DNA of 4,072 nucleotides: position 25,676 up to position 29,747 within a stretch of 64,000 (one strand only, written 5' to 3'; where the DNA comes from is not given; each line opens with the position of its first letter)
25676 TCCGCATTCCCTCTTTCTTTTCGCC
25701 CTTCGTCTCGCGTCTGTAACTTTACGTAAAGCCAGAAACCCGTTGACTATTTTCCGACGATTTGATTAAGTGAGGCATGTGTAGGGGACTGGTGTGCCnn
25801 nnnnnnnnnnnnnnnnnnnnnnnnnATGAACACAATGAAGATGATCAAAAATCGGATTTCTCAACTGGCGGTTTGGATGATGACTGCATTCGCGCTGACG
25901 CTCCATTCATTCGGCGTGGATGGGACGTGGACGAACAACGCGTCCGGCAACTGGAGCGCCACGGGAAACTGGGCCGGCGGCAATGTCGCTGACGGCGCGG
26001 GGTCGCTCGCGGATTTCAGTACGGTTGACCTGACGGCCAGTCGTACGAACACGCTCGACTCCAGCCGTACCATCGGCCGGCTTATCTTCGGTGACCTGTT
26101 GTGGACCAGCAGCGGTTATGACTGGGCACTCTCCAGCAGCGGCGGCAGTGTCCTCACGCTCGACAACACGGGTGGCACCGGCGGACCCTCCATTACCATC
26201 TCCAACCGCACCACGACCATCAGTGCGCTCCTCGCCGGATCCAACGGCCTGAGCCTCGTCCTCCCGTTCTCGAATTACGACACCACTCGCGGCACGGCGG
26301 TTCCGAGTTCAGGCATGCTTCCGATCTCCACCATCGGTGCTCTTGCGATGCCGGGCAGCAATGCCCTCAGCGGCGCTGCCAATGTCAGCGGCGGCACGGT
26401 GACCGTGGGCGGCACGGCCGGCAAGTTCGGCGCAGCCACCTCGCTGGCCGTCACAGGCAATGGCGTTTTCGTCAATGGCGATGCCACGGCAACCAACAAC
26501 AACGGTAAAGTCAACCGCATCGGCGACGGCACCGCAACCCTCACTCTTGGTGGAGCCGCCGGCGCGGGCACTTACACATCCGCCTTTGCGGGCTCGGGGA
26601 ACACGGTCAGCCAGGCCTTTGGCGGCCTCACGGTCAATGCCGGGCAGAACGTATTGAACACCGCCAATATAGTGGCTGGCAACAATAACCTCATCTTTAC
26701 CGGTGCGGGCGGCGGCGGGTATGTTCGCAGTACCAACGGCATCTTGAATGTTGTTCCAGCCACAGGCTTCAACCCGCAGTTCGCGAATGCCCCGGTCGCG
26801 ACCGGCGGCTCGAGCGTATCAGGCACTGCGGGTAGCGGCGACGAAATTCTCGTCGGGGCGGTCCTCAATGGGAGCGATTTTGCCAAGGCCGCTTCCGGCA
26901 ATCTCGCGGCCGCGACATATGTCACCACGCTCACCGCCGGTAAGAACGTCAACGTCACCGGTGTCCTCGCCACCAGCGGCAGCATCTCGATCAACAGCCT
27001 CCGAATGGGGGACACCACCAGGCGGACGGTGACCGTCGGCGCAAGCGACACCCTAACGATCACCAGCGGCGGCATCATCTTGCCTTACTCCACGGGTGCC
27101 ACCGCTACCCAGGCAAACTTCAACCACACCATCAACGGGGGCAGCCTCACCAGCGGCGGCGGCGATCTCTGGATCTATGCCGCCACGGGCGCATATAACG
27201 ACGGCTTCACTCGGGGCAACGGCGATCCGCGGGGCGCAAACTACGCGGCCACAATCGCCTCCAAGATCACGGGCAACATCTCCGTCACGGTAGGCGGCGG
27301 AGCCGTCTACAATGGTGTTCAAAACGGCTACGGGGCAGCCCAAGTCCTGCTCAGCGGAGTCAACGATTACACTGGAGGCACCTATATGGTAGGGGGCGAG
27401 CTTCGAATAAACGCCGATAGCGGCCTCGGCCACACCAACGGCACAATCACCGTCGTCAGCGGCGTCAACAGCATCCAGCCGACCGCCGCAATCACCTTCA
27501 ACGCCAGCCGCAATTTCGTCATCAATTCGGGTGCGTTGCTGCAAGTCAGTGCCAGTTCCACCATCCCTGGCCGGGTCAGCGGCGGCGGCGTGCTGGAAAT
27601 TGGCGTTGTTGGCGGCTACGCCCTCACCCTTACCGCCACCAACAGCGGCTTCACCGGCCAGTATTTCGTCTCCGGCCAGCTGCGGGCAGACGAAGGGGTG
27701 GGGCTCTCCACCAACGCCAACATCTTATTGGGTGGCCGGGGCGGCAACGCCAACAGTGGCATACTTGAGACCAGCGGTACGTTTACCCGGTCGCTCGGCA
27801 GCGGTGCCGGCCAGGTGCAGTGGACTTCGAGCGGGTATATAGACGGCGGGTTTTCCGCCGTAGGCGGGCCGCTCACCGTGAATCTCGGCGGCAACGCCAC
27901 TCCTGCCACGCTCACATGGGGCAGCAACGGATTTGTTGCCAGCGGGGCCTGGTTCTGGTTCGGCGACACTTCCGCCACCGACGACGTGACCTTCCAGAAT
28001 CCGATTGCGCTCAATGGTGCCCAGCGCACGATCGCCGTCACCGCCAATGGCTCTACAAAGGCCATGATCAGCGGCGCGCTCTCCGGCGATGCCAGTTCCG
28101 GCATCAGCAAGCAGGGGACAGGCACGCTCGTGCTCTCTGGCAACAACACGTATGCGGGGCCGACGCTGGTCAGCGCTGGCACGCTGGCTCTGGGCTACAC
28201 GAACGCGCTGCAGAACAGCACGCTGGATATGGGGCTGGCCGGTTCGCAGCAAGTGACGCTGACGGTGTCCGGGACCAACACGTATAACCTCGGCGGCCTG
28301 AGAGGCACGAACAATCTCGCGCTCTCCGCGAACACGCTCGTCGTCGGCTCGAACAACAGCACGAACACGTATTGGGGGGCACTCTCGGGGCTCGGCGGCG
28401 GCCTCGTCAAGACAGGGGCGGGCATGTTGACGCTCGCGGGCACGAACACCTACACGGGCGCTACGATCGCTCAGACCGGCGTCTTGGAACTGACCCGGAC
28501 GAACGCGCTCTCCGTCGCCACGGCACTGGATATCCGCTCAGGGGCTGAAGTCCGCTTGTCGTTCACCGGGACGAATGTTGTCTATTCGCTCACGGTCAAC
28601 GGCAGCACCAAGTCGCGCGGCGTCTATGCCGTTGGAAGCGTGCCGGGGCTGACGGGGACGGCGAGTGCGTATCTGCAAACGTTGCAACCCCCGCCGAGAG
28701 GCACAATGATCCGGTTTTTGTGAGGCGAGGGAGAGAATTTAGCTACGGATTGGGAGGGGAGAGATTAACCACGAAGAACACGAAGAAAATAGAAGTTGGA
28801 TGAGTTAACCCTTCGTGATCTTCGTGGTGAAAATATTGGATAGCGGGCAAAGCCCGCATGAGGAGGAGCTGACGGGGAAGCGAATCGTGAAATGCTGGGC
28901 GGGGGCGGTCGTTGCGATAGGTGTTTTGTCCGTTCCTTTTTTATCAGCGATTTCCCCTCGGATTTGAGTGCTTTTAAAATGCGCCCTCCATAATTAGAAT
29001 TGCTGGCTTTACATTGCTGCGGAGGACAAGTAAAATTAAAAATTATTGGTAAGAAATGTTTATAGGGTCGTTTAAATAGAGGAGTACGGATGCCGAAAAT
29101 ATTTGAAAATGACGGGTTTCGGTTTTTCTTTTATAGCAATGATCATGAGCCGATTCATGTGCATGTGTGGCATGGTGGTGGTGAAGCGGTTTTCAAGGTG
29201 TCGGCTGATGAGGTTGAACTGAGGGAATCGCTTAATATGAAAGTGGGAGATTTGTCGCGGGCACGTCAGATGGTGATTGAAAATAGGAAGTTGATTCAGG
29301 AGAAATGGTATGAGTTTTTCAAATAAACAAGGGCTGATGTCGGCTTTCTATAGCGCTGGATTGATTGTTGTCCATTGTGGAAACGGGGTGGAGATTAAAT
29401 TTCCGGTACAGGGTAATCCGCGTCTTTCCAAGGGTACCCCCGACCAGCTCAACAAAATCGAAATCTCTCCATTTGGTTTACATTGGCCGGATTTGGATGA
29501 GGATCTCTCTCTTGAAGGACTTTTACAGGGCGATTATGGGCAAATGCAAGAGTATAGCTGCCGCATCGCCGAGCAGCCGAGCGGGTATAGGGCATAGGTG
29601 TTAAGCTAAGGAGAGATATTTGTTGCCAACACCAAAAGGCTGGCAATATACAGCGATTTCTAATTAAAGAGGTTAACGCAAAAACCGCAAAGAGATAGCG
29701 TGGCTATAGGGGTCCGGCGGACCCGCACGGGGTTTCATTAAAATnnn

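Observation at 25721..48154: Twice-repeated gene module: PATR surface protein, then beta-helix enzyme(s), then a giant CBM/propeller/di-haem/FGE-fold protein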

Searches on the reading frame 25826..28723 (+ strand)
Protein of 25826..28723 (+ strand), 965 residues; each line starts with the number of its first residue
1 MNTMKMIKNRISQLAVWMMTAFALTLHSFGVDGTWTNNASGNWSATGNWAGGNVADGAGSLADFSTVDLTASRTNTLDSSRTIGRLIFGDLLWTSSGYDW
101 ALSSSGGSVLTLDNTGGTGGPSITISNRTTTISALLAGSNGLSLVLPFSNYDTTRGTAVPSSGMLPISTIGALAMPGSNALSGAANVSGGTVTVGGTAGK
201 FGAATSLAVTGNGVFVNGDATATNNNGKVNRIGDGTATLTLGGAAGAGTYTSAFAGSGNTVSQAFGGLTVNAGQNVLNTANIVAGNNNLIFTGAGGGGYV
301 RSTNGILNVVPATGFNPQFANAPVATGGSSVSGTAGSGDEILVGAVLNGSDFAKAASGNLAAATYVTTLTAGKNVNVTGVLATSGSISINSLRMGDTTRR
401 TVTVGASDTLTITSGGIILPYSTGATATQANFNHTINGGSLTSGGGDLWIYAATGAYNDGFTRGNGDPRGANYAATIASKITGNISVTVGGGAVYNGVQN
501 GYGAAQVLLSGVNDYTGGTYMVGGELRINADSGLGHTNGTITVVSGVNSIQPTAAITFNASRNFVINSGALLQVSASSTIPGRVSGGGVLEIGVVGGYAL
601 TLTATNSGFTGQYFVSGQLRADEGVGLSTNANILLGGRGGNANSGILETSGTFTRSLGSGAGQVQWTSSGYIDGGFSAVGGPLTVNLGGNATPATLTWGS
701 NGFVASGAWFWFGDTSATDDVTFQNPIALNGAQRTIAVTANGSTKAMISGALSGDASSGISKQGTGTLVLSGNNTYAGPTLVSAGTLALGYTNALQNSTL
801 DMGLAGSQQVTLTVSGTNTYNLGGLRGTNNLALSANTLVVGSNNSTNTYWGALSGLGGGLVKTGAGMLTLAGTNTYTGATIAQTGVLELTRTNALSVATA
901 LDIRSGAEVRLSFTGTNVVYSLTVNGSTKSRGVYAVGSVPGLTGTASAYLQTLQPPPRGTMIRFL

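Call 4: search_protein_families(library=pfam, proteins=[window:25826-28723:+], max_evalue=0.01)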
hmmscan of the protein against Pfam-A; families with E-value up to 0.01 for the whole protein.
window:25826-28723:+ (965 aa): 1 family
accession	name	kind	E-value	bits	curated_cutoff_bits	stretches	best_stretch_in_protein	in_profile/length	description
PF12951.13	PATR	-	3.4e-17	62.6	27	2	762-789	3-30/30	Passenger-associated-transport-repeat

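Call 12: search_protein_families(library=ncbifam, proteins=[window:25826-28723:+], max_evalue=0.01)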
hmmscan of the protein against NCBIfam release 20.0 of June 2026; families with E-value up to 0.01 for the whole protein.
window:25826-28723:+ (965 aa): 1 family
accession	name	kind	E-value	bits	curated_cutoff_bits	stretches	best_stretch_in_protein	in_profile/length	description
TIGR02601.1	autotrns_rpt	repeat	7.8e-15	54.3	19.85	2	759-790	1-32/32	beta strand repeat protein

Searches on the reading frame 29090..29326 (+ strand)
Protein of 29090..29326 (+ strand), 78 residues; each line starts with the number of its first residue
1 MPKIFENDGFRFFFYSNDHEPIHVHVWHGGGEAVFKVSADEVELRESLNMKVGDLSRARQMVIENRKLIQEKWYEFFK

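Call 69: search_protein_families(library=pfam, proteins=[window:29090-29326:+], max_evalue=1)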
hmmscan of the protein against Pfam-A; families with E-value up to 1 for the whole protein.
window:29090-29326:+ (78 aa): 2 families
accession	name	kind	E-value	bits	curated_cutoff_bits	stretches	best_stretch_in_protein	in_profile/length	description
PF13711.11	DUF4160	-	1.8e-16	60.5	23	1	9-73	1-64/65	Domain of unknown function (DUF4160)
PF23307.1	SAM_KIDINS220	-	0.13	12.6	27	1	40-68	50-78/90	Kinase D-interacting substrate of 220 kDa-like, SAM domain-like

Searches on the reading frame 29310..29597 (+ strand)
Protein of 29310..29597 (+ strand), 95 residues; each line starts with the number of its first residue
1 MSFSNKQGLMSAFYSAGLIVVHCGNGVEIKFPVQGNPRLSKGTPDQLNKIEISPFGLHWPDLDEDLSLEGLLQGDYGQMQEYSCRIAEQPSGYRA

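Call 69: search_protein_families(library=pfam, proteins=[window:29310-29597:+], max_evalue=1)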
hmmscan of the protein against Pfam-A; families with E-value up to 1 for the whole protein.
window:29310-29597:+ (95 aa): 1 family
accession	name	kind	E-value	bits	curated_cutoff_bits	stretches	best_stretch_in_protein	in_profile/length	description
PF10387.14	DUF2442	-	1.1e-14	54.8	23.9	1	19-75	12-70/72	Protein of unknown function (DUF2442)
